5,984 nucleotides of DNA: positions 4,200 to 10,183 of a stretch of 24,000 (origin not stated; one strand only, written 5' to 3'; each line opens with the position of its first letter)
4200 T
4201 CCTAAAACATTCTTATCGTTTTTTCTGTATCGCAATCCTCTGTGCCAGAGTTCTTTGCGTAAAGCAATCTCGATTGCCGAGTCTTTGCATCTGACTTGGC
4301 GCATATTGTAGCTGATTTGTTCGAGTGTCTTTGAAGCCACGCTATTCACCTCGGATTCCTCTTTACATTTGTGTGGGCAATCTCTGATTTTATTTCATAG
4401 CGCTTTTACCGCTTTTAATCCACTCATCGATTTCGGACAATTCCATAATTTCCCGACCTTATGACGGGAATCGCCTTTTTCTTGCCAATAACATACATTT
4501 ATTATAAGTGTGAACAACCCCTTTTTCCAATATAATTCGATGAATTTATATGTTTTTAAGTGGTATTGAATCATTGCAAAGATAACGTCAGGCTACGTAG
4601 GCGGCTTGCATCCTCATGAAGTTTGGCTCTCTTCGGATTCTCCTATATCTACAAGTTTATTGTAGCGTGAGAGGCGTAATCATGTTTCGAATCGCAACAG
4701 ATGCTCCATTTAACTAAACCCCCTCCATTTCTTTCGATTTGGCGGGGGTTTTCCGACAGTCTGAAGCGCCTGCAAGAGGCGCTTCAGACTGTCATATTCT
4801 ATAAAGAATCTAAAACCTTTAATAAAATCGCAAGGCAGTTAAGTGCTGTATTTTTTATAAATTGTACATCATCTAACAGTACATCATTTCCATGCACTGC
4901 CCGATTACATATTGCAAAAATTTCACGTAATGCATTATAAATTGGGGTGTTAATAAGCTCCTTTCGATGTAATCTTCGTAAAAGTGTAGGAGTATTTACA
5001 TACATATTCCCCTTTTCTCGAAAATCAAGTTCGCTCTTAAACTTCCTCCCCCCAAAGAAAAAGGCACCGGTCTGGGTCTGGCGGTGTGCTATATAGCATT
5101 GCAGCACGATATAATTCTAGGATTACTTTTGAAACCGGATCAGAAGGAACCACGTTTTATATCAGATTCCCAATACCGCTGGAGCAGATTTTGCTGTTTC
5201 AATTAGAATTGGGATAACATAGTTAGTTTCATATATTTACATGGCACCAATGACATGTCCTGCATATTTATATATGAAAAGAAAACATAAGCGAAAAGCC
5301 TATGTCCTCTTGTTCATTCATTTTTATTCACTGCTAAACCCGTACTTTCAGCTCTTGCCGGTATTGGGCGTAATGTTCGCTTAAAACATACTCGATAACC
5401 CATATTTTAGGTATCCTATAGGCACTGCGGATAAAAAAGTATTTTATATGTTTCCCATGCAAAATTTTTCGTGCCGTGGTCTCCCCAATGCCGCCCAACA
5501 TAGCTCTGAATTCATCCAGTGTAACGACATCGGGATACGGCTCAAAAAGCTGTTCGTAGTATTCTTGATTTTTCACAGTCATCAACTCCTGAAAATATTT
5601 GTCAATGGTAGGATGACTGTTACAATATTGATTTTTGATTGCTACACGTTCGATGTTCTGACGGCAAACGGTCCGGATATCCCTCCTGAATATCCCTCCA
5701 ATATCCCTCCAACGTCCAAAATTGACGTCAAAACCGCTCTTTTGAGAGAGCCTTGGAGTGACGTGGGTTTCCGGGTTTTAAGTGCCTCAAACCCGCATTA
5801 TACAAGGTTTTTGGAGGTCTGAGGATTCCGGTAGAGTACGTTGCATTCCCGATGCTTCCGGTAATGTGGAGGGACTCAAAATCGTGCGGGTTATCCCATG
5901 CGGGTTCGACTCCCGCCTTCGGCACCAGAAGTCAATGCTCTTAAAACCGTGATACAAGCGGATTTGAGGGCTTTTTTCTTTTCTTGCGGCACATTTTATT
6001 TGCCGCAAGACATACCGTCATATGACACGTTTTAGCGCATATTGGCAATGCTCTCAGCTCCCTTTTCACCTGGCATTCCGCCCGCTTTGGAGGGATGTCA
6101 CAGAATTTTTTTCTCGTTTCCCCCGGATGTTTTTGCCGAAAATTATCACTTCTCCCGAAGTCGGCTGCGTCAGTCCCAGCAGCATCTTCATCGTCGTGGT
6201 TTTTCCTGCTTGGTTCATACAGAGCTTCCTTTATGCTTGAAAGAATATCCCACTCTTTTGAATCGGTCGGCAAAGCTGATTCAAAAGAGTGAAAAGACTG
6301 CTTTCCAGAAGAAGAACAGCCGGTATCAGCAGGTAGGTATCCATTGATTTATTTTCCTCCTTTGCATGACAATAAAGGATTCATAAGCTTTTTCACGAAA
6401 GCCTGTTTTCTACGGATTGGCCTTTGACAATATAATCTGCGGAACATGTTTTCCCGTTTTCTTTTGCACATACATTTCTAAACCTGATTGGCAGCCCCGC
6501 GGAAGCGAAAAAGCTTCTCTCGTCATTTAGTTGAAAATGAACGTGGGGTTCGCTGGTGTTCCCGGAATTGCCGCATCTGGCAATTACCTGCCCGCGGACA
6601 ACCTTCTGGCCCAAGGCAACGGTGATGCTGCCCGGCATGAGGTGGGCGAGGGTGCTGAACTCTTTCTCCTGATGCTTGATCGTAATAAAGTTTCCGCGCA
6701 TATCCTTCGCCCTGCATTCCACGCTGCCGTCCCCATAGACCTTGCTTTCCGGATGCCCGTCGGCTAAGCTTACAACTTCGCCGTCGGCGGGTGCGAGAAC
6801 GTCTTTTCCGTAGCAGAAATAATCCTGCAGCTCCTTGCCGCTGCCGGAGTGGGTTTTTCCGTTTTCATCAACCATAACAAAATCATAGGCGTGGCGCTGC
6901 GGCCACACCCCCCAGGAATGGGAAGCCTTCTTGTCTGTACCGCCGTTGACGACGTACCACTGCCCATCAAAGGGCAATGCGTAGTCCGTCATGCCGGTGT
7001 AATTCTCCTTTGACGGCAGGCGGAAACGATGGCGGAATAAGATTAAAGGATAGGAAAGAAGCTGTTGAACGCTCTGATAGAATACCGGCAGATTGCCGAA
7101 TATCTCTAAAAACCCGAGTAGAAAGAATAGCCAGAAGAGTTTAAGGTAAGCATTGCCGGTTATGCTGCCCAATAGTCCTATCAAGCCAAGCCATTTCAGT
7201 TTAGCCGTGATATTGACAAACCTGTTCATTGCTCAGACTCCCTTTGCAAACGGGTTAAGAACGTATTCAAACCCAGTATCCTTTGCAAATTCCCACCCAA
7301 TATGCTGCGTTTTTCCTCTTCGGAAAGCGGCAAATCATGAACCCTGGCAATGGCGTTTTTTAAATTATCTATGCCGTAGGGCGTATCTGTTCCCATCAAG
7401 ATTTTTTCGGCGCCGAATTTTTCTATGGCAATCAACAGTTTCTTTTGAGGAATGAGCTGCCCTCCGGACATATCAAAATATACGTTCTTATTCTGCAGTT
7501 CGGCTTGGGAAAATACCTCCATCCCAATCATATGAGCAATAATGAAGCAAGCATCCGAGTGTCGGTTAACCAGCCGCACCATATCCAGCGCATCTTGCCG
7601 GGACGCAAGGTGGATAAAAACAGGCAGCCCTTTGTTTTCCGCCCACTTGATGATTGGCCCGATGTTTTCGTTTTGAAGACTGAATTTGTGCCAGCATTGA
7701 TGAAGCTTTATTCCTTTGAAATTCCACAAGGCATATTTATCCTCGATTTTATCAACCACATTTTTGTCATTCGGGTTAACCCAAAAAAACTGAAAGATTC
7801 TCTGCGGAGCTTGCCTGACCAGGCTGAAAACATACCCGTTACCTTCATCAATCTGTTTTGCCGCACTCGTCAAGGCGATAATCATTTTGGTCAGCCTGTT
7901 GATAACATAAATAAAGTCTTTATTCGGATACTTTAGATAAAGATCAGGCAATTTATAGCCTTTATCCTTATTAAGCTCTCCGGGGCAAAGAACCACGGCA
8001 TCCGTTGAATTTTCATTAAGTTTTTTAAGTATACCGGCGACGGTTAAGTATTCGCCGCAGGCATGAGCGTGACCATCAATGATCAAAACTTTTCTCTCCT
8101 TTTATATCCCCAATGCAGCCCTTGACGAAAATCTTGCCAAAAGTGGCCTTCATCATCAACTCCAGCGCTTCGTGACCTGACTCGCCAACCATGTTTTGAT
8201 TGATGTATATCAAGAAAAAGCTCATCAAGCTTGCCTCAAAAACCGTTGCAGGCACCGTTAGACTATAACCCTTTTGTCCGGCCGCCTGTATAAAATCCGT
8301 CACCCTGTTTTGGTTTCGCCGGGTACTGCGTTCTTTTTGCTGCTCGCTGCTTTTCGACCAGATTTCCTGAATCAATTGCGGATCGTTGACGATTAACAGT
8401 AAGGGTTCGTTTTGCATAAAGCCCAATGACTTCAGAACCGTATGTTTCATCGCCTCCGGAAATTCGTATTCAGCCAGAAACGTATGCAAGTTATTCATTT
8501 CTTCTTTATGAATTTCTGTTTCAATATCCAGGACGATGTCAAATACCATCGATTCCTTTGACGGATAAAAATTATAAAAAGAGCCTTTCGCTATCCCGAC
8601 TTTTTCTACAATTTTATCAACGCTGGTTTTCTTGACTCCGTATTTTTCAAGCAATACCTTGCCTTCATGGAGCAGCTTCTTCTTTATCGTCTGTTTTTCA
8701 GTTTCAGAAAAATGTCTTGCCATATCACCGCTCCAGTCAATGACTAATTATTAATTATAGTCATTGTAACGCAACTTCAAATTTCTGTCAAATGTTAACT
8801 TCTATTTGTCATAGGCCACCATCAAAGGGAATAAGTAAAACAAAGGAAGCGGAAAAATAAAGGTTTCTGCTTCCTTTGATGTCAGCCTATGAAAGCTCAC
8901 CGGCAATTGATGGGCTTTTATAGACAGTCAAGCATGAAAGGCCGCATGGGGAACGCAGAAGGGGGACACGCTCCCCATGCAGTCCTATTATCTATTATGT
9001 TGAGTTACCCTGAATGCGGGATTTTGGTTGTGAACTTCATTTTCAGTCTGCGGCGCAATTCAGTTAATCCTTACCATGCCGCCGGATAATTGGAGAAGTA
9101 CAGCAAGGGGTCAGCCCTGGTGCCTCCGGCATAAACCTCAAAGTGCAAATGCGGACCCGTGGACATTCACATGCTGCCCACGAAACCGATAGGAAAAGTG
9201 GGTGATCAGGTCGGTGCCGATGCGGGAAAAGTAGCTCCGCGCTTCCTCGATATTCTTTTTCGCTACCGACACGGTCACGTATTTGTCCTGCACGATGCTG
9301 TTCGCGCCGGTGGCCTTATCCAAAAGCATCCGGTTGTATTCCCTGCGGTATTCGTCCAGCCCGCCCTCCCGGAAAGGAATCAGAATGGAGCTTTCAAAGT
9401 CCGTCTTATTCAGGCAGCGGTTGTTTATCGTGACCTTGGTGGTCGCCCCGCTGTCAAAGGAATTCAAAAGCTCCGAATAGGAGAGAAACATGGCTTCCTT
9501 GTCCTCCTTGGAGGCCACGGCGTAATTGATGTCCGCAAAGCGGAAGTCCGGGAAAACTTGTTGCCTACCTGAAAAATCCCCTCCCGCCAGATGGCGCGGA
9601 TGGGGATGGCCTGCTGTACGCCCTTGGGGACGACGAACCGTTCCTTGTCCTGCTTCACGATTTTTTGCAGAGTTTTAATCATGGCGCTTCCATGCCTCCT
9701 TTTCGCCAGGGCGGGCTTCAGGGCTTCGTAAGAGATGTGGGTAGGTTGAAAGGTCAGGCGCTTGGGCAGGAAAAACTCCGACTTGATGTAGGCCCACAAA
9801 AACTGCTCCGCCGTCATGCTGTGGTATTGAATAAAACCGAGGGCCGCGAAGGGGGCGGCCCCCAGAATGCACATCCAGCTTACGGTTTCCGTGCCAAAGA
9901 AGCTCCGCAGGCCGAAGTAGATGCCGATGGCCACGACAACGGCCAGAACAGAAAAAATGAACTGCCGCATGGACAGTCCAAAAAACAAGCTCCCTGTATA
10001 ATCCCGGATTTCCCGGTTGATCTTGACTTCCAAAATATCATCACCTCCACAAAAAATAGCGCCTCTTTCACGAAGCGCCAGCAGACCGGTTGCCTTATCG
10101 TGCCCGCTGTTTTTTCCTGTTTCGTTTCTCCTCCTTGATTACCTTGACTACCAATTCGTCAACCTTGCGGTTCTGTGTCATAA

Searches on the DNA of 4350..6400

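Call 48: search_rna_families(source=window, start=4350, end=6400, threshold=evalue, max_evalue=1)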
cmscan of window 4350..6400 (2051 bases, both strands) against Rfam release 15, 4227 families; matches with E-value up to 1: 4.
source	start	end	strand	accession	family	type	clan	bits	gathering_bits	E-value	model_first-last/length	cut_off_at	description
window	4757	4789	-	RF03697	mir-722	Gene; miRNA;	-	23.4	81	0.17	1-67/67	no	mir-722 microRNA precursor family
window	6236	6309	-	RF00810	mir-85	Gene; miRNA;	-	21.2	68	0.58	1-82/82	no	mir-85 microRNA precursor family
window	6247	6294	-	RF04347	Plastid-ccsA-ndhD-2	Cis-reg;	-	21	51.5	0.57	1-53/53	no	Plastid-ccsA-ndhD-2 3UTR RNA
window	4702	4751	-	RF01727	SAM-SAH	Cis-reg; riboswitch;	-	18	40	0.56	1-49/49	no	SAM/SAH riboswitch aptamer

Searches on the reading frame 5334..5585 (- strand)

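Call 45: search_protein_families(library=pfam, proteins=[window:5334-5585:-], max_evalue=0.01)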
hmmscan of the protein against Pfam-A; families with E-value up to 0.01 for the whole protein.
window:5334-5585:- (83 aa): 0 families

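Call 50: search_protein_families(library=ncbifam, proteins=[window:5334-5585:-], max_evalue=0.001)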
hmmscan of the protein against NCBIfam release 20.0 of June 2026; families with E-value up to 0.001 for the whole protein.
window:5334-5585:- (83 aa): 0 families

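Call 70: search_protein_families(library=pfam, proteins=[window:5334-5585:-], max_evalue=5)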
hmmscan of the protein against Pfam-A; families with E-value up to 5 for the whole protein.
window:5334-5585:- (83 aa): 2 families
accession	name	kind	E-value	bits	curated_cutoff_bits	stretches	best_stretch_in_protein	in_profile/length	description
PF12728.13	HTH_17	-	0.023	15.4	27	1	21-66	2-46/51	Helix-turn-helix domain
PF00633.29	HHH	-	0.15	12.4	24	1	22-42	9-28/30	Helix-hairpin-helix motif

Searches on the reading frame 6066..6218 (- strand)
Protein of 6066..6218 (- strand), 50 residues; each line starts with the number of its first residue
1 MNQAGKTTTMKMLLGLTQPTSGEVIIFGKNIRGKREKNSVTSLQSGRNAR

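Call 70: search_protein_families(library=pfam, proteins=[window:6066-6218:-], max_evalue=5)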
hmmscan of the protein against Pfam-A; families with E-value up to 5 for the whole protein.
window:6066-6218:- (50 aa): 1 family
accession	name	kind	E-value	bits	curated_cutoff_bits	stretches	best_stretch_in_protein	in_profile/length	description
PF00005.33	ABC_tran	-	2.4e-06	28.6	25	1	2-38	20-56/137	ABC transporter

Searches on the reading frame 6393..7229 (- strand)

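Call 45: search_protein_families(library=pfam, proteins=[window:6393-7229:-], max_evalue=0.01)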
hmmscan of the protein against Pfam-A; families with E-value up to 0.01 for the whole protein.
window:6393-7229:- (278 aa): 1 family
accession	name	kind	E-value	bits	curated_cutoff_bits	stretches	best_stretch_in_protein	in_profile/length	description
PF01551.29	Peptidase_M23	-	1.9e-15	57.3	28.7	1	141-236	13-89/96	Peptidase family M23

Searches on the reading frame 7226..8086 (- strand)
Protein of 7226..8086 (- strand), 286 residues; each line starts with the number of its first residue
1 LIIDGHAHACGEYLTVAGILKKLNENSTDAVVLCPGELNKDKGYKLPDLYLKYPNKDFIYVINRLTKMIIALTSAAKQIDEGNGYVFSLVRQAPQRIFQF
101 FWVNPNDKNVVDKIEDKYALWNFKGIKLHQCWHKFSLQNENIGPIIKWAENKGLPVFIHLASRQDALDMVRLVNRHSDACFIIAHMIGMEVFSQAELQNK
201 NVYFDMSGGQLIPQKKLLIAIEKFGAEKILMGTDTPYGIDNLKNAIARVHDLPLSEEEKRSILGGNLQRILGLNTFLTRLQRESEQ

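Call 45: search_protein_families(library=pfam, proteins=[window:7226-8086:-], max_evalue=0.01)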
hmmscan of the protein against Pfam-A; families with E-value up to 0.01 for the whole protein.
window:7226-8086:- (286 aa): 2 families
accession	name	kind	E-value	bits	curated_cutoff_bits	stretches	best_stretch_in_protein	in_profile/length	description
PF04909.20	Amidohydro_2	-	5.5e-18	66.2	26.4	1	88-273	71-289/289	Amidohydrolase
PF01026.27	TatD_DNase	-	4.5e-07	29.9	27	1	108-241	71-210/253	TatD related DNase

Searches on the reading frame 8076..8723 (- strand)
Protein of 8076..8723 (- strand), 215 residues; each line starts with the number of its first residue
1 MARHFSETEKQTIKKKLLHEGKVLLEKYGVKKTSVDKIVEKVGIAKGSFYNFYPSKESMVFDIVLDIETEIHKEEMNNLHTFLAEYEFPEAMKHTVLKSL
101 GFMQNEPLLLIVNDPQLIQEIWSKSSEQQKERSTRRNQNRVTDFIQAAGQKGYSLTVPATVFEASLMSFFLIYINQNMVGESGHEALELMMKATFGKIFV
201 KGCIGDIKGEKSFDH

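Call 45: search_protein_families(library=pfam, proteins=[window:8076-8723:-], max_evalue=0.01)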
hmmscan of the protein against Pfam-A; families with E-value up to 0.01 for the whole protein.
window:8076-8723:- (215 aa): 2 families
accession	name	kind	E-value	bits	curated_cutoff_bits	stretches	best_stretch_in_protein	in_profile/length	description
PF00440.29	TetR_N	-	3.3e-09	36.8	24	1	18-61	2-45/47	Bacterial regulatory proteins, tetR family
PF09757.15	Arb2-like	-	0.0064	16.1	26.6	1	73-155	15-96/258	Arb2-like domain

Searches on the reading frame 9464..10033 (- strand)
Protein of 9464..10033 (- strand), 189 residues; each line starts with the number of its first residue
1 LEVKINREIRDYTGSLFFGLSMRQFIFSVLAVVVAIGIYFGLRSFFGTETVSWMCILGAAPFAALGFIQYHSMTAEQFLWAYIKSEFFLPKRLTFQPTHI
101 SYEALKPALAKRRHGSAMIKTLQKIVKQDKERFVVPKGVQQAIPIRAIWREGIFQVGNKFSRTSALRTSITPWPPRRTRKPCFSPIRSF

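Call 45: search_protein_families(library=pfam, proteins=[window:9464-10033:-], max_evalue=0.01)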
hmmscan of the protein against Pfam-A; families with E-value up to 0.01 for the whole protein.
window:9464-10033:- (189 aa): 1 family
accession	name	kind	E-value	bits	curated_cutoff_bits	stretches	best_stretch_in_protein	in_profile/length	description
PF12666.12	PrgI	-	6.1e-31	107.2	27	1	4-95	1-91/91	PrgI family protein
